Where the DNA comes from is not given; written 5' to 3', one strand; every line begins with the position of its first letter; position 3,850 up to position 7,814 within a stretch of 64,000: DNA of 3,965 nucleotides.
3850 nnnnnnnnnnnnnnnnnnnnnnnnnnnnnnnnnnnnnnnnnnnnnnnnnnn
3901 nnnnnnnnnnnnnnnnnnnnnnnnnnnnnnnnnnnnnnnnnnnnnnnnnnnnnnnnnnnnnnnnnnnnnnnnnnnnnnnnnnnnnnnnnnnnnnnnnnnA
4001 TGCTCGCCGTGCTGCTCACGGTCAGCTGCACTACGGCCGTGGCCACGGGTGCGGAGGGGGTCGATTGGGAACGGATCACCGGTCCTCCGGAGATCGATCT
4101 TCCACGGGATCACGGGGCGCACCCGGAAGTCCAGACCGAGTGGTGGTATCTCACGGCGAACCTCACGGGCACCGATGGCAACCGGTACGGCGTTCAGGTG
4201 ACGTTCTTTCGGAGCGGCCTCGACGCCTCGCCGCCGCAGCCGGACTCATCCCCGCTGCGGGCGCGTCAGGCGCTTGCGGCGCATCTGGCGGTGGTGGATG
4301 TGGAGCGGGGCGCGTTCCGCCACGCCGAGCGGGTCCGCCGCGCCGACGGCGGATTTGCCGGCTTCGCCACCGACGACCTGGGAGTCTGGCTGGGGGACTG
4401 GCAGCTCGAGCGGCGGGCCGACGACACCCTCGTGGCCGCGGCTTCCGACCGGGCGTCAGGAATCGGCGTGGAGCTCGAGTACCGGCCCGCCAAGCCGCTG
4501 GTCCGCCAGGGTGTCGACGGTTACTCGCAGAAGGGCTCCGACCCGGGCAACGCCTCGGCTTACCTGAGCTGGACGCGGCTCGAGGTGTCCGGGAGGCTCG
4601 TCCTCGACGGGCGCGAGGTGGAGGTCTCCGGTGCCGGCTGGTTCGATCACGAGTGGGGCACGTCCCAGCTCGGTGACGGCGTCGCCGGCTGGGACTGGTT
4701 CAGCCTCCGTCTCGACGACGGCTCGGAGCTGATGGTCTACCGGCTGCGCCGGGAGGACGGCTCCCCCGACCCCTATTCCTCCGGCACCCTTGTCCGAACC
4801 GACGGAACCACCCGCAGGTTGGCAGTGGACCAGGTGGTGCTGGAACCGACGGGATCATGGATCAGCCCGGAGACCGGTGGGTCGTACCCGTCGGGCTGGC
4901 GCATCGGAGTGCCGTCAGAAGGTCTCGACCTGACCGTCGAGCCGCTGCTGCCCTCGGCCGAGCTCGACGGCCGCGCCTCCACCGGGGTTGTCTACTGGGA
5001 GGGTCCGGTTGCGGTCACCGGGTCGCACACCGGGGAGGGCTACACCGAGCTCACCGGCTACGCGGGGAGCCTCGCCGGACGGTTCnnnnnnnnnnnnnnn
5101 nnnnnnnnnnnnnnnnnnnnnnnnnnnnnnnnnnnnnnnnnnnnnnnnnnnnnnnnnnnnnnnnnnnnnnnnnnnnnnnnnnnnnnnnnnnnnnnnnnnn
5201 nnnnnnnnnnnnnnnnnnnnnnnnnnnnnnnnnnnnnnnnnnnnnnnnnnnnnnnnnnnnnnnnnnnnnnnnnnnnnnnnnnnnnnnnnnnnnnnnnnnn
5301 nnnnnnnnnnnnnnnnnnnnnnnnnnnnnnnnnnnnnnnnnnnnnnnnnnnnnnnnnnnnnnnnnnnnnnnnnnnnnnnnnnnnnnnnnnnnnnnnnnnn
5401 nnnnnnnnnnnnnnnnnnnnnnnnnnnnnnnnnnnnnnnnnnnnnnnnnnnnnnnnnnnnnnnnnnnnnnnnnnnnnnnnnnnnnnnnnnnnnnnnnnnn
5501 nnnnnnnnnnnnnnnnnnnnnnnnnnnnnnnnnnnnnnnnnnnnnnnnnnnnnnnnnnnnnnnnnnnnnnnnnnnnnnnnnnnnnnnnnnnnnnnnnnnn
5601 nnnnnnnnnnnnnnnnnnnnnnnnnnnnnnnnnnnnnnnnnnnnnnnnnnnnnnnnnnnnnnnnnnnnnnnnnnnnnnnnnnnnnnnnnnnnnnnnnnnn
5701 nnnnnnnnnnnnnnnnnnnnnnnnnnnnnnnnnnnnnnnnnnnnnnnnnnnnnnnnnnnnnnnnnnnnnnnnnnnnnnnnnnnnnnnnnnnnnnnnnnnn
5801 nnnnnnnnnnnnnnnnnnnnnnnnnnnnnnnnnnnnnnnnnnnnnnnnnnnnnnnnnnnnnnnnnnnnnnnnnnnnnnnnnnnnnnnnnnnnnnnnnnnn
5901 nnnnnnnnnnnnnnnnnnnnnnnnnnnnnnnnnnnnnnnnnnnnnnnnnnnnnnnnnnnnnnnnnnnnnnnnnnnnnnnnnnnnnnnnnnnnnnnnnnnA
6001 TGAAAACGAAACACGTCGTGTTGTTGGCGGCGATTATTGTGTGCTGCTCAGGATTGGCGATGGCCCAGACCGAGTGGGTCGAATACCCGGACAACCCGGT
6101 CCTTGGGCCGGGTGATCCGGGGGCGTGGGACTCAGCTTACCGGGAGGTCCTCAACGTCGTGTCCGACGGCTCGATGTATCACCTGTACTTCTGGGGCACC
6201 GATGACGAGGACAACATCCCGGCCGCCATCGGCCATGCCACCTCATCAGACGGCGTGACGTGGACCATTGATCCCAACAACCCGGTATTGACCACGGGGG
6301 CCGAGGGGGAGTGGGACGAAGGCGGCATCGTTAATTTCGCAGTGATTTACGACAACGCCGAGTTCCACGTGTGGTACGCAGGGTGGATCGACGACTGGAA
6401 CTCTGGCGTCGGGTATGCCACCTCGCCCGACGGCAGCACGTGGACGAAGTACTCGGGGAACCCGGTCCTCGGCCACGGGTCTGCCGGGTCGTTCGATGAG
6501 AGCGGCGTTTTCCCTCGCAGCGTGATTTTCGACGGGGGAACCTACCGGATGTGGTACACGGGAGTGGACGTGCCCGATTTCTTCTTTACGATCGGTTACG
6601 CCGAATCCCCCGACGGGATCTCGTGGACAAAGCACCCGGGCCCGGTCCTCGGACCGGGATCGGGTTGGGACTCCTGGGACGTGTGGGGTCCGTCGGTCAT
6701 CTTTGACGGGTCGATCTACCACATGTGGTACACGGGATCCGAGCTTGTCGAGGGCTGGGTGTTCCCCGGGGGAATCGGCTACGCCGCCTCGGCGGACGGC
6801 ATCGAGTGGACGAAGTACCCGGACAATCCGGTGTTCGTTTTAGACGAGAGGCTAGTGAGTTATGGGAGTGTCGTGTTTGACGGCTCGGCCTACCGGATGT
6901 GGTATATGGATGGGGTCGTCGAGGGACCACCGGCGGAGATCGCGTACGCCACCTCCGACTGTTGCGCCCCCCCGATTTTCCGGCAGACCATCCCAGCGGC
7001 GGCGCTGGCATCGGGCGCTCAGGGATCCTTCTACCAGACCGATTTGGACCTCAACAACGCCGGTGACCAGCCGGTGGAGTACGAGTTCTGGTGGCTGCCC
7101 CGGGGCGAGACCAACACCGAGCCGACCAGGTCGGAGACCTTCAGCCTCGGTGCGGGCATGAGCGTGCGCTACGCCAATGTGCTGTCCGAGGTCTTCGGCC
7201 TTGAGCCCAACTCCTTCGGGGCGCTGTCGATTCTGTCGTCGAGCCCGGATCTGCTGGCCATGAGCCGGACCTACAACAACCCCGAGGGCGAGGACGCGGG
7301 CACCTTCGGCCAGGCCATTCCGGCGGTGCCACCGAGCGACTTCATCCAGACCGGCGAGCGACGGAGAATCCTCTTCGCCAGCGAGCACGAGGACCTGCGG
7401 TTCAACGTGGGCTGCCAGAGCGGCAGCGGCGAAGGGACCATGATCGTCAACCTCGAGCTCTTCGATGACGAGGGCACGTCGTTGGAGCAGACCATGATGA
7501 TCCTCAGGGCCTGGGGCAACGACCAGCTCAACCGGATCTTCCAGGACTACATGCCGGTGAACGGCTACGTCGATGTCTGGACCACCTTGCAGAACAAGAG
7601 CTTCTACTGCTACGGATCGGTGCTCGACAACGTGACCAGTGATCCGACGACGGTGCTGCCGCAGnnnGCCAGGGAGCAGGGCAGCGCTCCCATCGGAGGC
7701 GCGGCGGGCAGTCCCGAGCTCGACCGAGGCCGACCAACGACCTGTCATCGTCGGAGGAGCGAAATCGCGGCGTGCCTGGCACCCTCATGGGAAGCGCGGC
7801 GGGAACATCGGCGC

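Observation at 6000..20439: Three paralogous secreted beta-propeller proteins share an uncharacterised ~230-aa C-terminal domain with long nucleotide identities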

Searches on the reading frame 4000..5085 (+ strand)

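Call 72: search_protein_families(library=pfam, proteins=[window:4000-5085:+], max_evalue=0.00001)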
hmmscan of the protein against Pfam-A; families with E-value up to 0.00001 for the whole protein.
window:4000-5085:+ (362 aa): 2 families
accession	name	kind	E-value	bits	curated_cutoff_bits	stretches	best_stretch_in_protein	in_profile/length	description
PF07143.17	CrtC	-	5.8e-52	177.2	22.5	1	46-221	1-168/168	CrtC N-terminal lipocalin domain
PF17186.10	Lipocalin_9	-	3.5e-46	157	26.2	1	225-354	2-131/131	Lipocalin-like domain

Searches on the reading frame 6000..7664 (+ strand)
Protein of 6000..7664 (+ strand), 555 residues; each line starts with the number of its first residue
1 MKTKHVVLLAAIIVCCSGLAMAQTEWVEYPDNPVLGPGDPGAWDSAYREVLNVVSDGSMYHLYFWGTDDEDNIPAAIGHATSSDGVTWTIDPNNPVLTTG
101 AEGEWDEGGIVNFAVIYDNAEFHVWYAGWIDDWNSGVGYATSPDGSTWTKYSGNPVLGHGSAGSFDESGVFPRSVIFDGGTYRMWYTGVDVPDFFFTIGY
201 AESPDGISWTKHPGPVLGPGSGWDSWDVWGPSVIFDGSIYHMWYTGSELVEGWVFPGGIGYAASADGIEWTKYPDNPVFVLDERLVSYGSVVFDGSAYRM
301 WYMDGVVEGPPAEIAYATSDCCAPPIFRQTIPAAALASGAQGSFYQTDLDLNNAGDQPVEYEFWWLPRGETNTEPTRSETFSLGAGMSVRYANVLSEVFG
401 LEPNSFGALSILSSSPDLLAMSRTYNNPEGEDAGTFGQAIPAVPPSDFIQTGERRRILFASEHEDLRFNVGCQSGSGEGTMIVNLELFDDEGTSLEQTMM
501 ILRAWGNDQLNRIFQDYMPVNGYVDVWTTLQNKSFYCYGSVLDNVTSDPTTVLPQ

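Call 4: search_protein_families(library=pfam, proteins=[window:6000-7664:+], max_evalue=1)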
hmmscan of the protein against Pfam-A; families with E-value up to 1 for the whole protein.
window:6000-7664:+ (555 aa): 3 families
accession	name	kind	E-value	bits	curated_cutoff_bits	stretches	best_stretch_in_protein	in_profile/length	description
PF04041.19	Glyco_hydro_130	-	1.1e-08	34.8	26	1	196-248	67-119/320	beta-1,4-mannooligosaccharide phosphorylase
PF00251.26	Glyco_hydro_32N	-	1.2e-08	35.3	22.1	2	58-159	20-122/307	Glycosyl hydrolases family 32 N-terminal domain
PF15892.11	BNR_4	-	0.086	12.6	27.3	0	43-96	147-201/272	BNR repeat-containing family member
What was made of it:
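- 6000..7667 (+): g1: intact gene, 555 aa. Signal peptide aa 1-22 (nt 6000-6065), GH130-like five-bladed propeller aa 23-322 ending in SDCC (nt 6066-6965), short linker, CTD aa 330-555. Pfam GH130 34.8 bits and GH32N 35.3 bits (call 4).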

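Call 5: search_protein_families(library=ncbifam, proteins=[window:6000-7664:+], max_evalue=1)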
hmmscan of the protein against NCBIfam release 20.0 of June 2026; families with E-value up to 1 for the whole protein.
window:6000-7664:+ (555 aa): 3 families
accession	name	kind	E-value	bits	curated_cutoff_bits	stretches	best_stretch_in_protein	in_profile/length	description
NF052550.1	BManbPhaseBMBP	equivalog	1.3e-18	67.4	450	4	151-246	7-108/296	beta-1,2-mannobiose phosphorylase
NF058598.1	BetMansidBT3780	equivalog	6.2e-06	25.6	550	1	75-167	93-185/366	beta-1,2-mannosidase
NF049877.1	GlucurArabfur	equivalog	0.00011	19.9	1800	2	258-304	227-273/1400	beta-d-glucuronidase/beta-L-arabinofuranosidase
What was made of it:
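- On Any Pfam-A / NCBIfam family (for the CTD): No family at E<=1 in Pfam or NCBIfam for window:6987-7664 (calls 4, 5).
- On GH130 (N-terminal propeller): NCBIfam equivalog scores are far below their cut-offs (call 5).
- Closest known: GH130 / GH43 / GH32 / GH117 five-bladed propeller enzymes. Different: Scores are far below the NCBIfam equivalog cut-offs: 67 against 450 bits, and 26 against 550 bits (call 5).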

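Call 30: list_cluster_members(proteins=[P0018, window:6000-7664:+, window:18796-20436:+])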
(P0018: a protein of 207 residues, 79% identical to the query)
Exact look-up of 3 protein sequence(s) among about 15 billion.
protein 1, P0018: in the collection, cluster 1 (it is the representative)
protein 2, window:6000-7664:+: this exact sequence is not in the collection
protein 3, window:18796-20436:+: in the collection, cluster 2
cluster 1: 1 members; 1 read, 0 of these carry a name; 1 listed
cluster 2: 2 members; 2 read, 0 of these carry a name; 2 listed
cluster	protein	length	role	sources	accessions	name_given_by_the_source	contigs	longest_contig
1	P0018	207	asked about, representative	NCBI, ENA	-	-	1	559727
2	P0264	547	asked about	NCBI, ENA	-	-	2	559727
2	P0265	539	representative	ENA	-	-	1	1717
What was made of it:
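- Tried and rejected: Cluster lookup shows only that g3 and the g2 fragment are on record in a 559,727-bp NCBI/ENA contig (call 30).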

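Call 59: predict_structure(alignment_id=A4)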
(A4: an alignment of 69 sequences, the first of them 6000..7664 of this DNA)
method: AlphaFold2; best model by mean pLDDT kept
length: 555 residues; sequences in the alignment: 69
mean_pLDDT: 87.6   pTM: 0.80
mean pLDDT of the five models: 87.6, 86.7, 86.2, 86.2, 86.1
residues with pLDDT >= 90: 346; 70-90: 148; 50-70: 41; < 50: 20
segments of 3 or more residues with pLDDT < 50: 16-21, 339-342, 547-555
pLDDT, mean of each block of 10 residues (from residue 1): 67 51 79 95 92 96 91 85 97 96 93 95 96 92 97 97 95 96 97 93 98 95 92 91 94 87 92 88 89 90 88 91 80 76 74 86 94 90 90 90 89 88 74 62 92 91 79 90 95 94 93 80 93 91 57 35
secondary structure, 60 per line:
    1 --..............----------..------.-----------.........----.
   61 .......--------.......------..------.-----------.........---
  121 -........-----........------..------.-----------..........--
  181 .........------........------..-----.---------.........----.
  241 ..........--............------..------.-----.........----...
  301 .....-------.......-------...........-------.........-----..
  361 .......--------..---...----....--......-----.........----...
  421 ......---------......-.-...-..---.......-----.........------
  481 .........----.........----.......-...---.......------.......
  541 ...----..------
elements in order: H3-16 E47-55 E60-67 E76-82 E109-117 E122-129 E135-142 E169-178 E181-189 E196-203 E227-235 E240-250 E253-264 E285-293 E298-305 E313-319 E327-337 E345-353 E359-367 E381-383 E388-391 H394-399 E405-413 E418-426 E436-441 E454-460 E466-474 E481-489 E494-502 E507-513 E521-527 E534-543
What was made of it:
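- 6000..7667 (+): AF2 full-length model, pLDDT 87.6 (call 59).
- On Sec-exported protein (type I signal peptide): The AF2 model has a helix at residues 3-16 (call 59).
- The full-length pTM of 0.80 suggests a defined arrangement of the domains (call 59).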

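Call 61: fold_search(model_id=the predicted structure, library=pdb)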
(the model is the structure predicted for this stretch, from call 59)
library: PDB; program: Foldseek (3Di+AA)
matches with E <= 10: 1029; with E <= 0.001: 271
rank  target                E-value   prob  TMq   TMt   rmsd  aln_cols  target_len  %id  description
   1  3u75_A                3.2e-13  1.00  0.38  0.41  19.1       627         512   13  Structure of E230A-fructofuranosidase from Schwanniomyces occidentalis complexed with fructosylnystose (released 2012-04-25)
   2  3kf5_A                2.6e-12  1.00  0.37  0.40  19.4       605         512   12  Structure of invertase from Schwanniomyces occidentalis (released 2010-02-23)
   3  7bwb                  2.9e-12  1.00  0.41  0.48  19.1       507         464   13  Bombyx mori GH32 beta-fructofuranosidase BmSUC1 (released 2020-11-04)
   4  3u14_A                3.8e-12  1.00  0.38  0.41  19.5       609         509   12  Structure of D50A-fructofuranosidase from Schwanniomyces occidentalis complexed with inulin (released 2012-04-25)
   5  7znr_A                4.4e-12  1.00  0.38  0.43  20.2       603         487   13  Inactive D62N mutant of BT1760 Endo-acting levanase from Bacteroides thetaiotaomicron VPI-5482 (released 2023-06-21)
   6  8aa2_E                6.4e-12  1.00  0.41  0.45  19.0       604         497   12  Inactive levan utilisation machinery (utilisome) in the presence of levan fructo-oligosaccharides DP 15-25 (released 2023-06-07)
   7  3kf3_A                8.1e-12  1.00  0.38  0.41  20.0       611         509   13  Structure of fructofuranosidase from Schwanniomyces occidentalis complexed with fructose (released 2010-02-23)
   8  1w2t_A                9.8e-12  1.00  0.39  0.49  18.4       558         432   10  beta-fructosidase from Thermotoga maritima in complex with raffinose (released 2005-10-26)
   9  7bwc_A                1.4e-11  1.00  0.41  0.48  18.8       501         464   14  Bombyx mori GH32 beta-fructofuranosidase BmSUC1 mutant D63A in complex with sucrose (released 2020-11-04)
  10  2ac1_A                1.4e-11  1.00  0.38  0.39  19.8       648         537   11  Crystal structure of a cell-wall invertase from Arabidopsis thaliana (released 2006-08-29)
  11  3ugf_A                1.8e-11  1.00  0.39  0.41  21.4       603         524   11  Crystal structure of a 6-SST/6-SFT from Pachysandra terminalis (released 2011-11-30)
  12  3ugf_B                1.8e-11  1.00  0.39  0.41  21.8       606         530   12  Crystal structure of a 6-SST/6-SFT from Pachysandra terminalis (released 2011-11-30)
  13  1uyp_A                2.4e-11  1.00  0.39  0.49  18.7       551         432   10  The three-dimensional structure of beta-fructosidase (invertase) from Thermotoga maritima (released 2004-03-22)
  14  5mt2                  2.5e-11  1.00  0.42  0.64   4.0       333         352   17  Glycoside hydrolase BT_0996 (released 2017-03-22)
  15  1vkd_A                2.6e-11  1.00  0.40  0.64   5.9       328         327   17  Crystal structure of a predicted glycosidase (tm1225) from thermotoga maritima msb8 at 2.10 A resolution (released 2004-05-25)
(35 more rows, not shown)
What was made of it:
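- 6000..7667 (+): Foldseek matches to GH130 structures (call 61).
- On GH130 (N-terminal propeller): The fold matches GH130 structures at TMt 0.62-0.74 (call 61).
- Closest known: GH130 / GH43 / GH32 / GH117 five-bladed propeller enzymes. Same: The fold matches: GH130 structures give TM 0.62-0.74 normalised to the target, rmsd 4-6 A (call 61).
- The full-length model's top Foldseek hits are GH32 enzymes, which have a propeller plus a C-terminal beta-sandwich, aligned over about 600 columns (call 61).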
